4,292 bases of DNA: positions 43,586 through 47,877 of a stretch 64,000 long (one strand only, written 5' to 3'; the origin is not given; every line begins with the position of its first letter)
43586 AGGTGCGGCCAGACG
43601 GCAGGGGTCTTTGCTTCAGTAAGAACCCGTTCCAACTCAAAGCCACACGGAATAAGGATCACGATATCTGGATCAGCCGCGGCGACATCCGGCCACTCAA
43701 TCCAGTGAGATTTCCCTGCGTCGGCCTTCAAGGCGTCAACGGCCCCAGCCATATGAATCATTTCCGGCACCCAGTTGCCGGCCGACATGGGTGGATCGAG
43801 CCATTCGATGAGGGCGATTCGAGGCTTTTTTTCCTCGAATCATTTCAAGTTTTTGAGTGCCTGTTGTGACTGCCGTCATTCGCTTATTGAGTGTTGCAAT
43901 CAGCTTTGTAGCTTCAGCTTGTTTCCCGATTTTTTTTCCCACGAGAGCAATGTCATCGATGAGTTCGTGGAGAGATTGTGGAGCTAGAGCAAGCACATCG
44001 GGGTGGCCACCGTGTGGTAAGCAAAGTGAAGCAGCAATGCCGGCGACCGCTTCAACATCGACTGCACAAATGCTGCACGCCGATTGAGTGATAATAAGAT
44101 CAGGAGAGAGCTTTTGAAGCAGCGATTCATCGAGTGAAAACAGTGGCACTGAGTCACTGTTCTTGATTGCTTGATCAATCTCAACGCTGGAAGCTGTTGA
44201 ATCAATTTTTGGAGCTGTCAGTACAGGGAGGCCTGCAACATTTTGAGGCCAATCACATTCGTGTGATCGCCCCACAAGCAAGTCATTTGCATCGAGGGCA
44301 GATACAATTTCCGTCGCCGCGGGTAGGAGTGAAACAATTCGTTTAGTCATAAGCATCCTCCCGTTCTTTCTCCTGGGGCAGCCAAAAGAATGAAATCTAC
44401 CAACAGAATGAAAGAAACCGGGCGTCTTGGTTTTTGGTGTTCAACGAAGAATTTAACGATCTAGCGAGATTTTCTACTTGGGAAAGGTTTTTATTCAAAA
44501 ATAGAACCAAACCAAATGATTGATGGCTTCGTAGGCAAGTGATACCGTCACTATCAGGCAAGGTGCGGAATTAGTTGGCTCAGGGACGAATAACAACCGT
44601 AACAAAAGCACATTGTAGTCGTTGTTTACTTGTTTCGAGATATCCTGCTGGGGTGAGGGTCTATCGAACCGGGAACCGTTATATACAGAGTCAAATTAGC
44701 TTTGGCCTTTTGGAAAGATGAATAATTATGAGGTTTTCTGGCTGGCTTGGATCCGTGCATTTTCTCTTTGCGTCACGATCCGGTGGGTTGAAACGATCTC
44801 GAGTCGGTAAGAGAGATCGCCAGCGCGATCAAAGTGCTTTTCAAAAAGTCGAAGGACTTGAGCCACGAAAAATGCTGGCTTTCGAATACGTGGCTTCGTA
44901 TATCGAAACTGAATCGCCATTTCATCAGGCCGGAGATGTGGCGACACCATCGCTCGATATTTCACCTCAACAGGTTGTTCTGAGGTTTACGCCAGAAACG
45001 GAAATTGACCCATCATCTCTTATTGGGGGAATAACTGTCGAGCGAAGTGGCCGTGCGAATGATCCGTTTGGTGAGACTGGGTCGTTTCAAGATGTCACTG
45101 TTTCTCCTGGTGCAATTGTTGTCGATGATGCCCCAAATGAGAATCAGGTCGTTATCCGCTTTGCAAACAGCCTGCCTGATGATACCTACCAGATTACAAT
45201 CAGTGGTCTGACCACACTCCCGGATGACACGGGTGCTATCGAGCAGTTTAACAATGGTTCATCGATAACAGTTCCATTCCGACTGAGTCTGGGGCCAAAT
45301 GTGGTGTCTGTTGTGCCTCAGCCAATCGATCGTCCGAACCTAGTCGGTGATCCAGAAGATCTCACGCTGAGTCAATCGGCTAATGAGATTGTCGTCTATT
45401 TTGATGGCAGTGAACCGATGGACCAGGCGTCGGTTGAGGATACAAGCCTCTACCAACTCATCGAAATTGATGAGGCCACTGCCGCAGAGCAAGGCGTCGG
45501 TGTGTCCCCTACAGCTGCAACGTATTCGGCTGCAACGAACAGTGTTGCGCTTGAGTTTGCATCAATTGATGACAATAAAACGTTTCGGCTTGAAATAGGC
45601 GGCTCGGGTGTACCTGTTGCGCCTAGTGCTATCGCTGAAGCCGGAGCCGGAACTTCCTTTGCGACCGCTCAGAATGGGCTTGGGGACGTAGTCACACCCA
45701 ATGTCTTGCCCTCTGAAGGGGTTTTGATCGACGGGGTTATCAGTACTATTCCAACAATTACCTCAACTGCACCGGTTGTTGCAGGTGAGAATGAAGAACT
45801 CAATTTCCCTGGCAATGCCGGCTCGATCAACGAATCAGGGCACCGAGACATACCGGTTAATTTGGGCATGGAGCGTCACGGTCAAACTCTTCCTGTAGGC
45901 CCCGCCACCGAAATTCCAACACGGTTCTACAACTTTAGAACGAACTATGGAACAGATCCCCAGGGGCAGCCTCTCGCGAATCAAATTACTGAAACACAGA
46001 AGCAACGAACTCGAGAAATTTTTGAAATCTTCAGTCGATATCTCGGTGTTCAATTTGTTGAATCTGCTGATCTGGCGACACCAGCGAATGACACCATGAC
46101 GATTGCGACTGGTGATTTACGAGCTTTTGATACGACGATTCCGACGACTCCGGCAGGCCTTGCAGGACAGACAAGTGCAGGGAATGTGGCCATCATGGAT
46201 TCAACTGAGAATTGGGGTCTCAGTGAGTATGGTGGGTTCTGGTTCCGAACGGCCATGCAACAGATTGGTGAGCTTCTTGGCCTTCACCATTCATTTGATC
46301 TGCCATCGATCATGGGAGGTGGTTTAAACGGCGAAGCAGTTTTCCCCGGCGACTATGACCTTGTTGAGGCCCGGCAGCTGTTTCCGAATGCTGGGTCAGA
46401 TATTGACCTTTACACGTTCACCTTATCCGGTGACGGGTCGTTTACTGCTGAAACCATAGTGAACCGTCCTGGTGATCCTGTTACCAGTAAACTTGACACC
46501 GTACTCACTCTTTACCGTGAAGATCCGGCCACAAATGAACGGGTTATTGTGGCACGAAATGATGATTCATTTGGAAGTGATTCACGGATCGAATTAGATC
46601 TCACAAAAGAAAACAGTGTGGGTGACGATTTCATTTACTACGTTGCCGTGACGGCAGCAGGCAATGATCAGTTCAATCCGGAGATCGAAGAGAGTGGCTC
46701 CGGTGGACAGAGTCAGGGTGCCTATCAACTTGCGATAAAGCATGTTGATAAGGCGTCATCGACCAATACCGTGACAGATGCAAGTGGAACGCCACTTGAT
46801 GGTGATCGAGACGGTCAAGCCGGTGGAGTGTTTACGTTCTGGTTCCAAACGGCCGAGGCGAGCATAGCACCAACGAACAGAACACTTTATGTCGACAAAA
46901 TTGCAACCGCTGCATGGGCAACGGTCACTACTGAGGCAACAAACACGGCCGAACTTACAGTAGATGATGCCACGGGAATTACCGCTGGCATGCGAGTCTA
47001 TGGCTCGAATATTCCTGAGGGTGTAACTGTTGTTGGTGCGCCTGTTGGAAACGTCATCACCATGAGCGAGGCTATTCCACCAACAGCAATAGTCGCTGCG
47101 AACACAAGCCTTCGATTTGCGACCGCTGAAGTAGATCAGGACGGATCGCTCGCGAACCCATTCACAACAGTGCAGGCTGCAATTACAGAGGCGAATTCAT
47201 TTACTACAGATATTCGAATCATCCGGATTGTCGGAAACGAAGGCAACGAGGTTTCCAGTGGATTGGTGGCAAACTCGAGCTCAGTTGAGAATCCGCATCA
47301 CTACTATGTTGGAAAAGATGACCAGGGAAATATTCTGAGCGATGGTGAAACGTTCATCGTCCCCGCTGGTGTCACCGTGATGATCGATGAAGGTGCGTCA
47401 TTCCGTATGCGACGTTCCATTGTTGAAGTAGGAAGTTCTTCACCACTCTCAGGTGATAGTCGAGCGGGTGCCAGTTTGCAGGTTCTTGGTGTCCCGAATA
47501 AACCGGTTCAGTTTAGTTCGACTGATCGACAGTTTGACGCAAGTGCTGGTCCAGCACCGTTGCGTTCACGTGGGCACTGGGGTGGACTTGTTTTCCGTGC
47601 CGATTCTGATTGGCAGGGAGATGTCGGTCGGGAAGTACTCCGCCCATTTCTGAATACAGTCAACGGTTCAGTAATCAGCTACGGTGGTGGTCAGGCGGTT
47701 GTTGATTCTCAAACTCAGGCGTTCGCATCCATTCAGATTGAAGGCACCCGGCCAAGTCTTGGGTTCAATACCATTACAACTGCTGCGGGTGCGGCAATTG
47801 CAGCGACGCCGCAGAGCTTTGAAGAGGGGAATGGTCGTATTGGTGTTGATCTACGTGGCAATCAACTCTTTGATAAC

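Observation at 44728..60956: A single ~16.2-kb gene for a ~5,400-aa multidomain surface protein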

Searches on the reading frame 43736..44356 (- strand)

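Call 29: search_protein_families(library=pfam, proteins=[window:43736-44356:-], max_evalue=0.001)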
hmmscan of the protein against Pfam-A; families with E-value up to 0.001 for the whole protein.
window:43736-44356:- (206 aa): 1 family
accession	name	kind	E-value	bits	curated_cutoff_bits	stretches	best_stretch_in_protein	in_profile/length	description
PF01497.23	Peripla_BP_2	-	5.9e-06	26.3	27.5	1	7-170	1-133/235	Periplasmic binding protein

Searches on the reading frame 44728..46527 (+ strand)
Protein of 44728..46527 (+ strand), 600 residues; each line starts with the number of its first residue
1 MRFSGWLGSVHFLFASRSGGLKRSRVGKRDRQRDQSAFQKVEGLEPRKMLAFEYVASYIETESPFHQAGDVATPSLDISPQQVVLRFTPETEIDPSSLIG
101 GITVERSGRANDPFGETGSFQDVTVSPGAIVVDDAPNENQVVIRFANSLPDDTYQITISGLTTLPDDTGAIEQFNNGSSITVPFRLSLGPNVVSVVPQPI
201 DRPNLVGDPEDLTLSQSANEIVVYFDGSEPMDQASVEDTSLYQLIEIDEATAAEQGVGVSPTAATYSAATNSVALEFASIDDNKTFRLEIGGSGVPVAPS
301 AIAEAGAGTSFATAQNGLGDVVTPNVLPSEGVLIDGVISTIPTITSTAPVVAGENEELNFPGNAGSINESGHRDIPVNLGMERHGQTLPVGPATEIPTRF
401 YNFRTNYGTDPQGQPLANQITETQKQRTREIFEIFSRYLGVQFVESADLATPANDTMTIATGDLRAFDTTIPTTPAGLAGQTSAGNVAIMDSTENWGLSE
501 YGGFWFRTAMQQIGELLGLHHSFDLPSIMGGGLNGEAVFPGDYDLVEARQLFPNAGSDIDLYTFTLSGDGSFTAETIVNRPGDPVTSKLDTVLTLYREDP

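Call 26: search_protein_families(library=pfam, proteins=[window:44728-46527:+], max_evalue=0.05)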
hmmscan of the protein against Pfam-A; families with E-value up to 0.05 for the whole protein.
window:44728-46527:+ (600 aa): 1 family
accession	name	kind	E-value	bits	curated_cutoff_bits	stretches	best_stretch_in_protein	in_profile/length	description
PF00413.30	Peptidase_M10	-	0.0046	17.3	24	1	422-529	21-132/159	Matrixin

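Call 27: search_protein_families(library=ncbifam, proteins=[window:44728-46527:+], max_evalue=0.05)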
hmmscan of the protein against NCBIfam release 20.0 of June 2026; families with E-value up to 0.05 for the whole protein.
window:44728-46527:+ (600 aa): 0 families

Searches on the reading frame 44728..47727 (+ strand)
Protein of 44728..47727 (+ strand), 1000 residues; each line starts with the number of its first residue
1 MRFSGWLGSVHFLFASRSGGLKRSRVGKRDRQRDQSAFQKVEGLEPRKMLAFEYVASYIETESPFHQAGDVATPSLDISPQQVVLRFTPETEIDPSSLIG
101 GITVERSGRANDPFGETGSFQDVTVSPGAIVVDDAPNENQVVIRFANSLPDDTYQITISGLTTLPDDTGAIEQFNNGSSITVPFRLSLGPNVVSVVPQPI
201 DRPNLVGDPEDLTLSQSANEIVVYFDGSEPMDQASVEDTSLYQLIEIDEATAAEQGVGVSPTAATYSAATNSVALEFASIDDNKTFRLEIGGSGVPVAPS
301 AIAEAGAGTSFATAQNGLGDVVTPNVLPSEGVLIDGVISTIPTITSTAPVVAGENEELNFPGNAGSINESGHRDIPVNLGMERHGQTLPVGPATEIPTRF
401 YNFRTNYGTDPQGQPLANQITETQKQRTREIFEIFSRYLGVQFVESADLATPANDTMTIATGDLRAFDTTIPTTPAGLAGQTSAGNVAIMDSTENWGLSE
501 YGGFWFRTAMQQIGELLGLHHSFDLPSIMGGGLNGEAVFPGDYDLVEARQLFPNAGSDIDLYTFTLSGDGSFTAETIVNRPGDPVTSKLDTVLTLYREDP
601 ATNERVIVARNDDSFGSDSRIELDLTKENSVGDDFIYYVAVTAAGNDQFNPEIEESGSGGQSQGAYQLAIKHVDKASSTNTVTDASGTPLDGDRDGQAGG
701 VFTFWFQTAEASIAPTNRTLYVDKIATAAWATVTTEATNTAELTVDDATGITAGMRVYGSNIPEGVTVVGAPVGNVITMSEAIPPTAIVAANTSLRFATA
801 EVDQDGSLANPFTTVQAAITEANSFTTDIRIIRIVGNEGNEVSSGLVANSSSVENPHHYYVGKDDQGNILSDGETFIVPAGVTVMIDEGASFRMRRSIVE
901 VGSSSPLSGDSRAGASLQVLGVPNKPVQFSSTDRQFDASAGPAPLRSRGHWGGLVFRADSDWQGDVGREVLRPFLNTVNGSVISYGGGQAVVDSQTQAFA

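Call 58: find_related_loci(query=window:44728-47727:+, collection=genome_contigs, flank=2000)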
Query window:44728-47727:+ (1000 aa) in genome_contigs; peptide patterns used: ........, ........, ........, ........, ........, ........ (x = any residue, [..] = any of these).
50 stretches matched a pattern; 14 encode a relative of the query (tblastn E <= 1e-3); 14 distinct loci.
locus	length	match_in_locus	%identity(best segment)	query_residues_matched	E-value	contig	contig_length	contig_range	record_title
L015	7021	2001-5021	93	1-1000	0e+0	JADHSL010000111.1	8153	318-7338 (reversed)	MAG: Pirellulales bacterium isolate BS30m-G48 BS307-30m-C7424, whole genome shotgun sequence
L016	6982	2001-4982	89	1-1000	0e+0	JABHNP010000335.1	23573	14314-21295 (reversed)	MAG: Planctomycetaceae bacterium isolate SI037S4_bin10 k141_753634, whole genome shotgun sequence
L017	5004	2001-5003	88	1-998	0e+0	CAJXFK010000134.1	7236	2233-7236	MAG TPA_asm: uncultured Planctomycetaceae bacterium isolate ERR599052_bin.218_MetaBAT_v2.12.1_MAG genome assembly, conti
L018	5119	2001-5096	71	1-956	0e+0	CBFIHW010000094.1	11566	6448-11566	MAG: uncultured Pirellulales bacterium isolate Co_bin_764_indper genome assembly, contig: Co_bin_764_indper_c96, whole g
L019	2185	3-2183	90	214-944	0e+0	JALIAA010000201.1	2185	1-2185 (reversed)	MAG: Pirellulales bacterium isolate MAG-32 FT_SA74717_FT_396_length_2185_cov_5, whole genome shotgun sequence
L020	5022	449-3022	43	13-1000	2e-170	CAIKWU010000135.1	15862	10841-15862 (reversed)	MAG: uncultured Planctomycetaceae bacterium isolate Loclat_bin-01959 genome assembly, contig: bin-01959:135/652, whole g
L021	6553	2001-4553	44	1-1000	2e-169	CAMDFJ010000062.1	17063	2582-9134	MAG: Candidatus Kuenenia stuttgartiensis isolate MsE-01oct19-48 genome assembly, contig: MsE-01oct19-C3476, whole genome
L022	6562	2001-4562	42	4-1000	2e-165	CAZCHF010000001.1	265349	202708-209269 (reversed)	MAG TPA_asm: uncultured Candidatus Kuenenia sp. isolate binchicken_co319_190 genome assembly, contig: NODE_41_length_265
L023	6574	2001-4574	44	3-1000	2e-174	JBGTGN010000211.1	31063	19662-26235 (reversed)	MAG: Pirellulales bacterium isolate JTS-RE216 k141_6213462, whole genome shotgun sequence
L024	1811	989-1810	85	1-277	4e-155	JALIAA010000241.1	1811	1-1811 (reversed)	MAG: Pirellulales bacterium isolate MAG-32 FT_SA74717_FT_487_length_1811_cov_4, whole genome shotgun sequence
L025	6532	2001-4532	49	39-1000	4e-168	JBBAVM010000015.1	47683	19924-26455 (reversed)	MAG: Pirellulales bacterium isolate EUL_323 ctg15-EUL_323, whole genome shotgun sequence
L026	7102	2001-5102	45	17-1000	8e-159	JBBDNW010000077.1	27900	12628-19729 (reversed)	MAG: Pirellulales bacterium isolate LejiaB_66_22 Lejia_B_2037_length_27900_cov_13, whole genome shotgun sequence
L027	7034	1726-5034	53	6-1000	2e-116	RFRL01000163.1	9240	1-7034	MAG: Planctomycetia bacterium isolate WB4_3_0930 contig_100_162, whole genome shotgun sequence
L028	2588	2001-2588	89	1-196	3e-111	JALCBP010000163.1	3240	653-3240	MAG: Pirellulales bacterium isolate H2_metabat_bins_sspec.tsv.001 NODE_1150_length_3240_cov_30.481947, whole genome shot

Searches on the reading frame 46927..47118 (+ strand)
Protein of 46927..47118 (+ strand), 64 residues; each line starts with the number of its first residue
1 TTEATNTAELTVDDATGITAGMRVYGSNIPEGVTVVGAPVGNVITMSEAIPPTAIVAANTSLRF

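Call 36: search_solved_structures(query=A2, max_evalue=10, show_alignments=2)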
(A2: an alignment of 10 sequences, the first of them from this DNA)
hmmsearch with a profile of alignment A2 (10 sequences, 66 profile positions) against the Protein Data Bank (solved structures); distinct sequences matched with E-value up to 10: 5.
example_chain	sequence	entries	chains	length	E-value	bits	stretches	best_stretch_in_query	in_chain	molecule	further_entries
6qzq_A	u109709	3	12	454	1.6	12.1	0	23-50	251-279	CRISPR-associated (Cas) DxTHG family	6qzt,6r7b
6r9r_B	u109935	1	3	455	1.6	12.1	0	23-50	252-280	CRISPR-associated (Cas) DxTHG family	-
8iuf_E9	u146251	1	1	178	2.6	11.5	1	20-63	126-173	NDUEG9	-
5m41_A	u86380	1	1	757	3.3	11.1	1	19-54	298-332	Nigritoxine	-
1sgc_A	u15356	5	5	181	9.7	9.6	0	16-49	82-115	PROTEINASE A | PROTEINASE A (SGPA)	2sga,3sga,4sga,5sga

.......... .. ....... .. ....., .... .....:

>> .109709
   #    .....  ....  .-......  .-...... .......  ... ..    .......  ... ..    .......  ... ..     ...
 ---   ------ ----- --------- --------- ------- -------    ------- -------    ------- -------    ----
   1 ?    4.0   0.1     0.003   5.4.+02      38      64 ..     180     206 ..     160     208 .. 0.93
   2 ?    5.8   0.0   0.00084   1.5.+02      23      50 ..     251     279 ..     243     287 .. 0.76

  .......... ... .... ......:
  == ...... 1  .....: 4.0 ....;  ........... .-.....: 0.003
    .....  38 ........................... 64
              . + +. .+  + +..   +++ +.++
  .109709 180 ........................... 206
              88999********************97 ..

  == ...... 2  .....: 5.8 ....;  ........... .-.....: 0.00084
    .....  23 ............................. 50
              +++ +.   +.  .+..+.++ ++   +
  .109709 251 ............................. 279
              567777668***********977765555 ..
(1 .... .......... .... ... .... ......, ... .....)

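Call 37: search_protein_families(library=pfam, alignment_id=A2, max_evalue=10)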
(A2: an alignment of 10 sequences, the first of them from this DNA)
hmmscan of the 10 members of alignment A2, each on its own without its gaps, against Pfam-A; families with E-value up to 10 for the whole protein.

A. member 1, seq(64 aa): 0 families

B. families by the number of members that match (of 10 scanned): 4 families
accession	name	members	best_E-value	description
PF22820.2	TcaA_3rd_4th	1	0.035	TcaA protein 3rd/4th domain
PF18683.7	ChiW_Ig_like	1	0.076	Chitinase W immunoglobulin-like domain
PF07550.17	Shr-like_HID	1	0.082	Heme-binding protein Shr-like, Hb-interacting domain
PF04312.18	DUF460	1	0.2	Protein of unknown function (DUF460)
